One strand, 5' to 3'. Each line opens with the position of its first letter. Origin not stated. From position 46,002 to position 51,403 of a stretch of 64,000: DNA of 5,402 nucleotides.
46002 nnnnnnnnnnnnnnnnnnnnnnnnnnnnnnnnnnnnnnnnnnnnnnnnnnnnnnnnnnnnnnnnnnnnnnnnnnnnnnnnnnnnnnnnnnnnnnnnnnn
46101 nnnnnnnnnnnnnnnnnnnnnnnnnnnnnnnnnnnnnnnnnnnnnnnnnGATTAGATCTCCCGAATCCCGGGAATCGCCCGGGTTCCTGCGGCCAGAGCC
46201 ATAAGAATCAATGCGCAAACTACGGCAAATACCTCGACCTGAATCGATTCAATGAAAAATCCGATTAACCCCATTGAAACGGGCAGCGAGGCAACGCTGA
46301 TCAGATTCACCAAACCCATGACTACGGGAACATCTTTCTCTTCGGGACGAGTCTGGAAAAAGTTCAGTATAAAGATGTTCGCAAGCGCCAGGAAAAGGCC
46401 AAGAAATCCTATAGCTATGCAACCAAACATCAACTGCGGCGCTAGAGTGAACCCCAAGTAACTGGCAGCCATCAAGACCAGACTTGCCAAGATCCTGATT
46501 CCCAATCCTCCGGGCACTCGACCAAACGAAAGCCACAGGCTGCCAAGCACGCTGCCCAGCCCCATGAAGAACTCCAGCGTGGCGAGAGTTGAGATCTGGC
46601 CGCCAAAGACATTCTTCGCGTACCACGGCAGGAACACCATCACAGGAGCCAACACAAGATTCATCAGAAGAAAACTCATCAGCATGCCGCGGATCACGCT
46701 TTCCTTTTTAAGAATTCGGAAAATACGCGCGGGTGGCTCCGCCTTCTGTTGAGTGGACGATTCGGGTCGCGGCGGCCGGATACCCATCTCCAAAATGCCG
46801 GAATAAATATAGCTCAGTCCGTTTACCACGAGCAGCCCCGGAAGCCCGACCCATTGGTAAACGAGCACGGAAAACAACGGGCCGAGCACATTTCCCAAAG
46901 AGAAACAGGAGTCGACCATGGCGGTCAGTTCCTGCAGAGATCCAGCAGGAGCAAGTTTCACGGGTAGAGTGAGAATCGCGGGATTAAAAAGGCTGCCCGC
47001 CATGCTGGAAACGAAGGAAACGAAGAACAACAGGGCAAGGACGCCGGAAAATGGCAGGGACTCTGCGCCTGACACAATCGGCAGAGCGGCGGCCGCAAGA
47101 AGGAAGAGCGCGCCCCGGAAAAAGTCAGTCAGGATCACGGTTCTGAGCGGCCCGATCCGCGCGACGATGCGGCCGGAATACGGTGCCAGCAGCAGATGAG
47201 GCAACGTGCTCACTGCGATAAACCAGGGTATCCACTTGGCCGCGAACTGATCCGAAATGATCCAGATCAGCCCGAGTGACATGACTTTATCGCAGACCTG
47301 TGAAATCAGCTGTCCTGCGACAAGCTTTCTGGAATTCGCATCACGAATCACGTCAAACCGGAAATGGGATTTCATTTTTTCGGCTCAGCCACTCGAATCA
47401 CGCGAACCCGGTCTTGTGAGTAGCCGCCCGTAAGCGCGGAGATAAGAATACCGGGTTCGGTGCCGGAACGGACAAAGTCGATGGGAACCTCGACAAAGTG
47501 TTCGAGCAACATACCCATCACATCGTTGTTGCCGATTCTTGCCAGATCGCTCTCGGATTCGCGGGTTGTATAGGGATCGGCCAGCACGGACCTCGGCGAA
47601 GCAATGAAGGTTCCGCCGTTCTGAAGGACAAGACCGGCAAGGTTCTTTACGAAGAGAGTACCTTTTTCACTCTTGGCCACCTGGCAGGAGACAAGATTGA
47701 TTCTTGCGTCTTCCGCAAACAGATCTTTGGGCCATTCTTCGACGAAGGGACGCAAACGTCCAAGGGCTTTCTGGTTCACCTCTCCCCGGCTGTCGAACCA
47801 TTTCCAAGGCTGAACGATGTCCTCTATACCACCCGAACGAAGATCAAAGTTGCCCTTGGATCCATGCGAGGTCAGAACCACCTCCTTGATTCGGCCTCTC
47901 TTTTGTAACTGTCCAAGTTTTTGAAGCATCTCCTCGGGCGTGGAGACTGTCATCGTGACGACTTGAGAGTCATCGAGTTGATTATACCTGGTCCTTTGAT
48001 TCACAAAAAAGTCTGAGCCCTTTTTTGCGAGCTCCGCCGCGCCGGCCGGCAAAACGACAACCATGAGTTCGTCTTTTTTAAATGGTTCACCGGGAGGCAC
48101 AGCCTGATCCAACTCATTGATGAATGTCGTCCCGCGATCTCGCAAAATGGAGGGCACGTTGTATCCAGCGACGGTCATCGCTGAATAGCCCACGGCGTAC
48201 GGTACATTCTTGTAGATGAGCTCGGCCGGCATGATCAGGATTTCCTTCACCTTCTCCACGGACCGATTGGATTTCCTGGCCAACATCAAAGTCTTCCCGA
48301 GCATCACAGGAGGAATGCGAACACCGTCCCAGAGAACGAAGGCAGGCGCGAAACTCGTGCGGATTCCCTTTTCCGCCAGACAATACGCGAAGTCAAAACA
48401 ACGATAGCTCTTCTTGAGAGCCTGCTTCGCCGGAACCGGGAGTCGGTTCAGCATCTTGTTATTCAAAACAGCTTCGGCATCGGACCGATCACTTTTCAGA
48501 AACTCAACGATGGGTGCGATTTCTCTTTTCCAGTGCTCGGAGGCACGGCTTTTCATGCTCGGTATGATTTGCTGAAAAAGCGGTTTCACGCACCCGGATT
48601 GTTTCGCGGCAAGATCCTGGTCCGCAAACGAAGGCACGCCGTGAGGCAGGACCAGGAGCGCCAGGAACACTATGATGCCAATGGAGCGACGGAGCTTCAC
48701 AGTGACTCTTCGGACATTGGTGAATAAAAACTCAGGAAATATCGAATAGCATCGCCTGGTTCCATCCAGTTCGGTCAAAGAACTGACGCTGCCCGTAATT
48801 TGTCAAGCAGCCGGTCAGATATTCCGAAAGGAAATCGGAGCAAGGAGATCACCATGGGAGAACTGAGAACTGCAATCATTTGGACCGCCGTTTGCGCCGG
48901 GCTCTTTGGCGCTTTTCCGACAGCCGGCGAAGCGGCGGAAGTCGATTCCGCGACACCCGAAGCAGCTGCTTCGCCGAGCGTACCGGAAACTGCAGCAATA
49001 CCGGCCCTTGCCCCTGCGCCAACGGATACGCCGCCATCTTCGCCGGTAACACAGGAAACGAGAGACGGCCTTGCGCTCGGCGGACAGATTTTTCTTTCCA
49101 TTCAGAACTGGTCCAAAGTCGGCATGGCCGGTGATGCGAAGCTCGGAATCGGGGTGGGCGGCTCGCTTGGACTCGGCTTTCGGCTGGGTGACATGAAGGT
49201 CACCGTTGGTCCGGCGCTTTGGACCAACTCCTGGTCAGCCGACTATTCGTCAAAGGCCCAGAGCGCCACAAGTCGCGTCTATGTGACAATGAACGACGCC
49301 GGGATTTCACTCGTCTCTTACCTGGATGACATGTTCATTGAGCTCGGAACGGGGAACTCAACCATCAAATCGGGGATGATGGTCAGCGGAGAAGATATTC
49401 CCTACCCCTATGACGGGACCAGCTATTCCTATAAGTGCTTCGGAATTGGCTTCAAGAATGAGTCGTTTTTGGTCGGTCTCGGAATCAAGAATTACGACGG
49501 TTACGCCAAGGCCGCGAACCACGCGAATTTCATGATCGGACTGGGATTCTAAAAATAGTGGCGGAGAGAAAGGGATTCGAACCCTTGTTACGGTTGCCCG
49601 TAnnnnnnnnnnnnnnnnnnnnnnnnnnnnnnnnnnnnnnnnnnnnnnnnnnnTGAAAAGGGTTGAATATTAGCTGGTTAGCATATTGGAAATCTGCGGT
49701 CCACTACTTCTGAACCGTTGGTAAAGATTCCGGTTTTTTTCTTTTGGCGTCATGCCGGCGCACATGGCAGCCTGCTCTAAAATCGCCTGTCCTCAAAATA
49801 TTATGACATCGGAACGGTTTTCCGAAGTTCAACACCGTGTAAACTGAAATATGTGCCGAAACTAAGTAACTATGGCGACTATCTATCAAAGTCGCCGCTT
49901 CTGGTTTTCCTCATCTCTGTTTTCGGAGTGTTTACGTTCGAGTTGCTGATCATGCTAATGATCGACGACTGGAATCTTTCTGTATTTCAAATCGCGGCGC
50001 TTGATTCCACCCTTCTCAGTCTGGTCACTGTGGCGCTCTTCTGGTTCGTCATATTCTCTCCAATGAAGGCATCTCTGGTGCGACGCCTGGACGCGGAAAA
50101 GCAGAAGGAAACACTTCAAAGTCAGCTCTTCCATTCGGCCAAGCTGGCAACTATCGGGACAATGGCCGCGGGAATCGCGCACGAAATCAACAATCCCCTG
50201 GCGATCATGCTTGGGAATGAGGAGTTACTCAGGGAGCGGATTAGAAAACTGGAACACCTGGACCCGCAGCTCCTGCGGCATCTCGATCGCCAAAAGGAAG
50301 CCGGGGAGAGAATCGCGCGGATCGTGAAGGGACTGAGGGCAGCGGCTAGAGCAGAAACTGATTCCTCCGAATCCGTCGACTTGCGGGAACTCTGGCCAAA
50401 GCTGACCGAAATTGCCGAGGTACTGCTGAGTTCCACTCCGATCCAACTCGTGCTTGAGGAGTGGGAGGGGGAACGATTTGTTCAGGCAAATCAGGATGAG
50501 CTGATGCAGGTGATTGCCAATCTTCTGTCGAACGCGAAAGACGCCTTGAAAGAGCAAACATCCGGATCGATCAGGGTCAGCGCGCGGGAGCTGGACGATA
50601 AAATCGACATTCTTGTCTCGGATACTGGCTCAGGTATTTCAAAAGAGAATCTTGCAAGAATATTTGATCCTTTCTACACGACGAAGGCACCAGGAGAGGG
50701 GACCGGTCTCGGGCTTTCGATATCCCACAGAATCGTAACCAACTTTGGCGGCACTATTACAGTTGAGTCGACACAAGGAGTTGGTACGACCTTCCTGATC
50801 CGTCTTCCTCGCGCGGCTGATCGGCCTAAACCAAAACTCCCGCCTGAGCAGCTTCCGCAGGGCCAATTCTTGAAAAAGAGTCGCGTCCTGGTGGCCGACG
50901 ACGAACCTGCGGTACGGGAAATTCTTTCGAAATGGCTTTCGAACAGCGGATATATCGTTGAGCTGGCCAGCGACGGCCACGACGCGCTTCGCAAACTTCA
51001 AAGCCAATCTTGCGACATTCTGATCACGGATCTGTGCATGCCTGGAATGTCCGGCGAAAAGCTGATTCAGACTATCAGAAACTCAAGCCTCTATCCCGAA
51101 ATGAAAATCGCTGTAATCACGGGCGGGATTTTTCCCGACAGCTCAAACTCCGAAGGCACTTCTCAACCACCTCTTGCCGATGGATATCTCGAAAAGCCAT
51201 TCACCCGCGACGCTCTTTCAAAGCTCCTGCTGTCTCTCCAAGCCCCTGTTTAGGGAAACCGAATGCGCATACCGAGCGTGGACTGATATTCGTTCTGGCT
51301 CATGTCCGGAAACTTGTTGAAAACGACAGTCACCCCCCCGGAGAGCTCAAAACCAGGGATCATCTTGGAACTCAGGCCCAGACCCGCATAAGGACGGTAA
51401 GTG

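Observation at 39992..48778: Six-gene operon chained by overlapping start/stop codons: clan-CD-like secreted protein, MFS, GNAT-like, LuxE-like, LuxC-adenylation fusion, PaaK-like ligase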

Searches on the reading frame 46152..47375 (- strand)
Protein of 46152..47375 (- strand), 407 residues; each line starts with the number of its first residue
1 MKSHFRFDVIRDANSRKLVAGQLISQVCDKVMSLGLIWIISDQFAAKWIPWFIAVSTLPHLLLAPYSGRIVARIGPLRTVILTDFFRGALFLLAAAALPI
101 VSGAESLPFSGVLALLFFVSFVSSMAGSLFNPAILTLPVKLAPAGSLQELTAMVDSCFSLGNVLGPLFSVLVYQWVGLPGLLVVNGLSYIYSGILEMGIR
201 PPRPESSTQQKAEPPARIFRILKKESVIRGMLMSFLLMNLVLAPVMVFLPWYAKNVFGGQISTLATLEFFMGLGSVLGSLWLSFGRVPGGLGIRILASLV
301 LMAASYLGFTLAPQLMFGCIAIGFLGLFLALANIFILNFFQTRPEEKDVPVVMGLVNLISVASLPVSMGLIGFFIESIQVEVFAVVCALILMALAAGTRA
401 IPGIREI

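Call 5: search_protein_families(library=pfam, proteins=[window:46152-47375:-], max_evalue=0.01)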
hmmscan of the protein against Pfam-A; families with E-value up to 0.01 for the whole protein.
window:46152-47375:- (407 aa): 2 families
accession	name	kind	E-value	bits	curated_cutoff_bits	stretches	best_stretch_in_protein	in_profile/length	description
PF07690.21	MFS_1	-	1e-21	77.7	33.4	1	22-360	5-339/347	Major Facilitator Superfamily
PF05977.19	MFS_3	-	0.0015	17.5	27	1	16-326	13-318/524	Transmembrane secretion effector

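Call 6: search_protein_families(library=ncbifam, proteins=[window:46152-47375:-], max_evalue=0.01)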
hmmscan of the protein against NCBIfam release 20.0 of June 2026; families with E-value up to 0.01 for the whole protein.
window:46152-47375:- (407 aa): 6 families
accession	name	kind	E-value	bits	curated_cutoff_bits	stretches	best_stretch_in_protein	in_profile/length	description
TIGR00900.1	2A0121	subfamily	1.3e-29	103.7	319.6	1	16-378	2-363/364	H+ Antiporter protein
NF000245.1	macrolide_MefA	exception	5.6e-07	29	675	1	18-406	14-401/405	macrolide efflux MFS transporter Mef(A)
NF000154.1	macrolide_MefEN2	exception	1.2e-06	28.1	800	1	20-405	13-395/401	macrolide efflux MFS transporter Mef(En2)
TIGR00880.1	2_A_01_02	superfamily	2e-06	28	131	1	51-195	2-133/141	multidrug resistance protein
NF007792.0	PRK10489.1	equivalog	2e-05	23.8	324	1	112-381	109-378/419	enterobactin transporter EntS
NF012178.0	tet_MFS_V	exception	0.0074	15.4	640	1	223-396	219-392/409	tetracycline efflux MFS transporter Tet(V)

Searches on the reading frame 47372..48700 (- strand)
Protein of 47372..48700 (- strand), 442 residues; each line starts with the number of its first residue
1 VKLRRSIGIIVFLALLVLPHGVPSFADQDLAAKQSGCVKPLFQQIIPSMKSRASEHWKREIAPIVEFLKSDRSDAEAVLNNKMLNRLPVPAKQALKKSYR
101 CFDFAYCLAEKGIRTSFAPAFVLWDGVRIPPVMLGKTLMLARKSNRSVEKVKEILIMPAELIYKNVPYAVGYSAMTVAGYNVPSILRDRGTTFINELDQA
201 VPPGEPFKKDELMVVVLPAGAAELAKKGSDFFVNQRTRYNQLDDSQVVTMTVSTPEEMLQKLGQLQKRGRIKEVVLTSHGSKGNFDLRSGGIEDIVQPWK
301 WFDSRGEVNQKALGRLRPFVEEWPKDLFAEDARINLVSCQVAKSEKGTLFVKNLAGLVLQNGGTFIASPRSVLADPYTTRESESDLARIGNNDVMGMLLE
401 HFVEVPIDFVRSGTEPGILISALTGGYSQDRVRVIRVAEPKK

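Call 5: search_protein_families(library=pfam, proteins=[window:47372-48700:-], max_evalue=0.01)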
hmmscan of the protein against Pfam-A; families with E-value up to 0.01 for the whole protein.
window:47372-48700:- (442 aa): 1 family
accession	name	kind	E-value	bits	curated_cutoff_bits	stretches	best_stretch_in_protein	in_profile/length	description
PF14252.11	DUF4347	-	7.6e-07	29.5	24.6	1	307-357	67-116/164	Domain of unknown function (DUF4347)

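Call 6: search_protein_families(library=ncbifam, proteins=[window:47372-48700:-], max_evalue=0.01)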
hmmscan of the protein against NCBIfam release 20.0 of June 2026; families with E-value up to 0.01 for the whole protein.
window:47372-48700:- (442 aa): 0 families

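Call 47: find_homologous_proteins(query=window:47372-48700:-, max_evalue=0.001)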
Query window:47372-48700:- (442 aa): 3 proteins with E <= 0.001 among 8000 candidates.
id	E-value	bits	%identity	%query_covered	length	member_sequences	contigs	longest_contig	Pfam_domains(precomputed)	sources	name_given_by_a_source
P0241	5.0e-291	983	100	100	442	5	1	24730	PF14252.12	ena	-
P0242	3.9e-95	337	42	88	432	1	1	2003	PF14252.12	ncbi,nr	ncbi:MAG: DUF4347 domain-containing protein [Bdellovibrionales bacterium]|nr:DUF4347 domain-containi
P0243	2.6e-85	305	43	77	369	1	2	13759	PF14252.12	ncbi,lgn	-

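Call 49: find_encoding_contigs(protein=P0243, flank=8000, max_places=2)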
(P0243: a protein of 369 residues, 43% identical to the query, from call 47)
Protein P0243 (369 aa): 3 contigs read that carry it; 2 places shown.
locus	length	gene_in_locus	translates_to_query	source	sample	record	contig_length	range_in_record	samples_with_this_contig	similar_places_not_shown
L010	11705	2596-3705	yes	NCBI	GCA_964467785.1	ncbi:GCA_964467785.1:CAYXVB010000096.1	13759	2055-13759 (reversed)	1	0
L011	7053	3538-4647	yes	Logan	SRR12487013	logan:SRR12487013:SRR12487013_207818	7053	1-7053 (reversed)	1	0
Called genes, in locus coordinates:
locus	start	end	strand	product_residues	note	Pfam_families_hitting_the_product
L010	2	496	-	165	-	?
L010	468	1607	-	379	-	-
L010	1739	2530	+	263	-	-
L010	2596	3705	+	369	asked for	PF14252:DUF4347 (weak)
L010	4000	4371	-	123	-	-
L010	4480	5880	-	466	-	PF01435:Peptidase_M48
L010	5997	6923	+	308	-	PF03308:MeaB, PF13191:AAA_16 (faint), PF00009:GTP_EFTU (faint), PF00448:SRP54 (weak), PF02492:cobW, PF03029:ATP_bind_1 (weak)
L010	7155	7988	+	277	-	PF00669:Flagellin_N, PF00700:Flagellin_C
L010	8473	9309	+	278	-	PF00669:Flagellin_N, PF00700:Flagellin_C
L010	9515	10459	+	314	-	PF07642:BBP2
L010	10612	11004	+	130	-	-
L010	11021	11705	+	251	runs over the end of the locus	PF00149:Metallophos, PF12850:Metallophos_2 (weak)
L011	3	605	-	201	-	?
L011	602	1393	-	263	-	PF13428:TPR_14 (faint)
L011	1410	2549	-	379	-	-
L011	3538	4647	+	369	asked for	PF14252:DUF4347 (weak)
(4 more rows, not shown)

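Call 58: search_protein_families(library=pfam, proteins=[window:47372-48700:-], max_evalue=10)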
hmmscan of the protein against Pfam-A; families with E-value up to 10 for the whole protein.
window:47372-48700:- (442 aa): 1 family
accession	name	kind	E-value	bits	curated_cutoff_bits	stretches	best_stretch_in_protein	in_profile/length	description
PF14252.11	DUF4347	-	7.6e-07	29.5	24.6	2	307-357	67-116/164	Domain of unknown function (DUF4347)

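Call 68: predict_structure(alignment_id=A2)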
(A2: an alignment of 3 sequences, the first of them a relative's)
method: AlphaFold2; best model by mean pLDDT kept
length: 442 residues; sequences in the alignment: 3
mean_pLDDT: 41.6   pTM: 0.37
mean pLDDT of the five models: 41.6, 39.4, 38.9, 38.8, 38.5
residues with pLDDT >= 90: 0; 70-90: 29; 50-70: 74; < 50: 339
segments of 3 or more residues with pLDDT < 50: 1-8, 16-76, 81-142, 144-146, 150-204, 278-314, 338-442
pLDDT, mean of each block of 10 residues (from residue 1): 41 45 28 36 44 44 44 47 43 39 29 25 27 42 48 41 32 26 24 27 61 73 59 64 80 65 74 57 36 31 30 51 58 49 41 28 24 25 25 25 40 35 34 34 29
secondary structure, 60 per line:
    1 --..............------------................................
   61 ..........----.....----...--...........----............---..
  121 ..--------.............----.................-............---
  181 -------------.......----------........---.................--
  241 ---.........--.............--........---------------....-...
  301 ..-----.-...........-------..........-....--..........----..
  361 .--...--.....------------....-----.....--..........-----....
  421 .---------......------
elements in order: H3-16 H29-70 H75-79 H89-99 H104-115 H119-122 H131-143 H148-164 H166-177 H194-200 E211-218 H222-238 E247-252 H255-267 E270-277 H293-296 H298-301 H310-320 E328-337 H339-342 H345-354 E364-366 H369-373 H386-389 H395-399 E402-406 H407-411 E417-421 E431-436

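Call 78: fold_search(model_id=the predicted structure, library=pdb)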
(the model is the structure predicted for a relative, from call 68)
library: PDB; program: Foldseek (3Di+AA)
matches with E <= 10: 1194; with E <= 0.001: 0
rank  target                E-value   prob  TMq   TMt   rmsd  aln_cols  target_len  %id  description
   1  5mpp_0                8.7e-03  0.98  0.19  0.43   9.1       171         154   13  Structure of AaLS-wt (released 2017-03-22)
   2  1kyv_E                2.0e-02  0.96  0.20  0.44   7.7       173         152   10  Lumazine Synthase from S.pombe bound to riboflavin (released 2002-07-24)
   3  1rvv_1                2.2e-02  0.94  0.19  0.43   7.2       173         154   11  SYNTHASE/RIBOFLAVIN SYNTHASE COMPLEX OF BACILLUS SUBTILIS (released 1996-12-07)
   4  1xu4                  3.5e-02  0.85  0.16  0.21   8.0       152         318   16  ATPASE IN COMPLEX WITH AMP-PNP, MAGNESIUM AND POTASSIUM CO-F (released 2004-11-16)
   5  9ez8                  3.7e-02  0.97  0.21  0.46   6.9       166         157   10  Cryo-EM structure of the icosahedral lumazine synthase from Vicia faba. (released 2024-05-22)
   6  4y7k_D                3.7e-02  0.35  0.17  0.26  27.4       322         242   10  Structure of an archaeal mechanosensitive channel in closed state (released 2015-08-26)
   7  1kyy_A                3.9e-02  0.96  0.20  0.46   7.3       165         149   12  Lumazine Synthase from S.pombe bound to nitropyrimidinedione (released 2002-07-24)
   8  8r2g_D                4.6e-02  0.87  0.16  0.26   6.8       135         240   12  Crystal structure of a BRCA2-DMC1 complex (released 2023-11-22)
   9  9uoo                  4.6e-02  0.38  0.13  0.16  10.9       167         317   10  Klebsiella pneumoniae RecA (released 2026-02-18)
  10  1kyv_C                5.1e-02  0.94  0.20  0.46   6.9       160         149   11  Lumazine Synthase from S.pombe bound to riboflavin (released 2002-07-24)
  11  6r3p_B                5.1e-02  0.87  0.16  0.26   6.8       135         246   12  Crystal structure of human DMC1 ATPase domain (released 2019-04-03)
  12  8uav_A                5.1e-02  0.69  0.19  0.31   8.2       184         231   13  Cryo-EM Structure of Brucella Abortus Lumazine Synthase (BLS) Engineered with Shiga Toxin I subunit B (Stx1B) (released 2025-03-26)
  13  1kyv_A                5.4e-02  0.96  0.21  0.48   6.7       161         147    9  Lumazine Synthase from S.pombe bound to riboflavin (released 2002-07-24)
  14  8yt4                  5.4e-02  0.85  0.18  0.41   9.1       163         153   13  Structure of Aquifex aeolicus Lumazine Synthase by Cryo-Electron Microscopy to 1.42 Angstrom Resolution (released 2024-04-10)
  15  4hyy_A                5.4e-02  0.72  0.16  0.25  10.7       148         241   10  Filament of octameric rings of DMC1 recombinase from Homo sapiens (released 2013-04-10)
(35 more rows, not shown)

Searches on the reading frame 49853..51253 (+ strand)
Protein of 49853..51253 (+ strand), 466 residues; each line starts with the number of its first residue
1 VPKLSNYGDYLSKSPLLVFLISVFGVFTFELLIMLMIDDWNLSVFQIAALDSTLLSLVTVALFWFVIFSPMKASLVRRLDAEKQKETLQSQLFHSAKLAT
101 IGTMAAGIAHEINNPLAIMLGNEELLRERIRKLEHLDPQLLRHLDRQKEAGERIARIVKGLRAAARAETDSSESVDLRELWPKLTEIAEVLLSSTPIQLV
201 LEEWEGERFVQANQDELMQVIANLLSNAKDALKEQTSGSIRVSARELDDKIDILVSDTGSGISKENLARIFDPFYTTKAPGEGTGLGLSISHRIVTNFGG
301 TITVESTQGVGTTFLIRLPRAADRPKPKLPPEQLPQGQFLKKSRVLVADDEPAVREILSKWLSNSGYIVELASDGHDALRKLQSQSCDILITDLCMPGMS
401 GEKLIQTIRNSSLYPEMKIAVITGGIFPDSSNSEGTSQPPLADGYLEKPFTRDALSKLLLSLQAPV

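Call 50: search_protein_families(library=pfam, proteins=[window:49853-51253:+], max_evalue=0.001)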
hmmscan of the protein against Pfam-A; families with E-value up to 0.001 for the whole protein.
window:49853-51253:+ (466 aa): 4 families
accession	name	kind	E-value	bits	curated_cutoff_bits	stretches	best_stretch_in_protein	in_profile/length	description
PF02518.31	HATPase_c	-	5.9e-29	101.2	26.4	1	213-321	2-110/111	Histidine kinase-, DNA gyrase B-, and HSP90-like ATPase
PF00072.30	Response_reg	-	5.3e-22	78.5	30.2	1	345-458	1-109/111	Response regulator receiver domain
PF00512.31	HisKA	-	3.9e-10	40.1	26.9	1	102-169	3-65/66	His Kinase A (phospho-acceptor) domain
PF14501.12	HATPase_c_5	-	7.3e-06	26.3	22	1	215-308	4-92/102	GHKL domain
